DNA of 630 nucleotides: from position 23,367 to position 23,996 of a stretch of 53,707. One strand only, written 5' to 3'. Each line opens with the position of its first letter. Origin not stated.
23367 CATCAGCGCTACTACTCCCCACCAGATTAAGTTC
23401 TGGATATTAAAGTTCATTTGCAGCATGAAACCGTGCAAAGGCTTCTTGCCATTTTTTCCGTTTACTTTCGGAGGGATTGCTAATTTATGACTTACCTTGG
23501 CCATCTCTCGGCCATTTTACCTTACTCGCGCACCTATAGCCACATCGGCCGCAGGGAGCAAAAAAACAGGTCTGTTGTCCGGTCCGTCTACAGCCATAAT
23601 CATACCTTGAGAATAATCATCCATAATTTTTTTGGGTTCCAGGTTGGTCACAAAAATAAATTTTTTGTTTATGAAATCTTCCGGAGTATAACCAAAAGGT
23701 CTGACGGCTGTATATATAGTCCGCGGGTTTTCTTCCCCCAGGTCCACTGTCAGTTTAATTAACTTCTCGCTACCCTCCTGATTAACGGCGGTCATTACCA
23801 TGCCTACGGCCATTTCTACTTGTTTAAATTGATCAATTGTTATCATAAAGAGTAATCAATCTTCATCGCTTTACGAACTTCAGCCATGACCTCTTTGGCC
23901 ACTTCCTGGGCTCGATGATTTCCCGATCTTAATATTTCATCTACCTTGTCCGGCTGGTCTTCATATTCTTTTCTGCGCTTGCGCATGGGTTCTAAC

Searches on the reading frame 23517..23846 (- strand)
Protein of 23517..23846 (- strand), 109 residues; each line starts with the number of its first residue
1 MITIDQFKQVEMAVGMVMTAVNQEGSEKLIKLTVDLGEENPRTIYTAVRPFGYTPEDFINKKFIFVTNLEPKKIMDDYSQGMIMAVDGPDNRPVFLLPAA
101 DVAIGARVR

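Call 48: search_protein_families(library=pfam, proteins=[window:23517-23846:-], max_evalue=0.001)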
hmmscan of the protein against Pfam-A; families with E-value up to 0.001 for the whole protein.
window:23517-23846:- (109 aa): 1 family
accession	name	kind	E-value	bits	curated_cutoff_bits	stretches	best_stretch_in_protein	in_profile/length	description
PF01588.26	tRNA_bind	-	8.4e-19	67.9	27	1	12-106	1-95/96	Putative tRNA binding domain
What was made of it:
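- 21624..23846 (-): Downstream genes, probably in the same transcription unit: a tRNA-binding-domain protein (23517-23846, overlapping the trpS stop by 4 nt) and ftsH (21624-23504). Pfam PF01588 (call 48).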
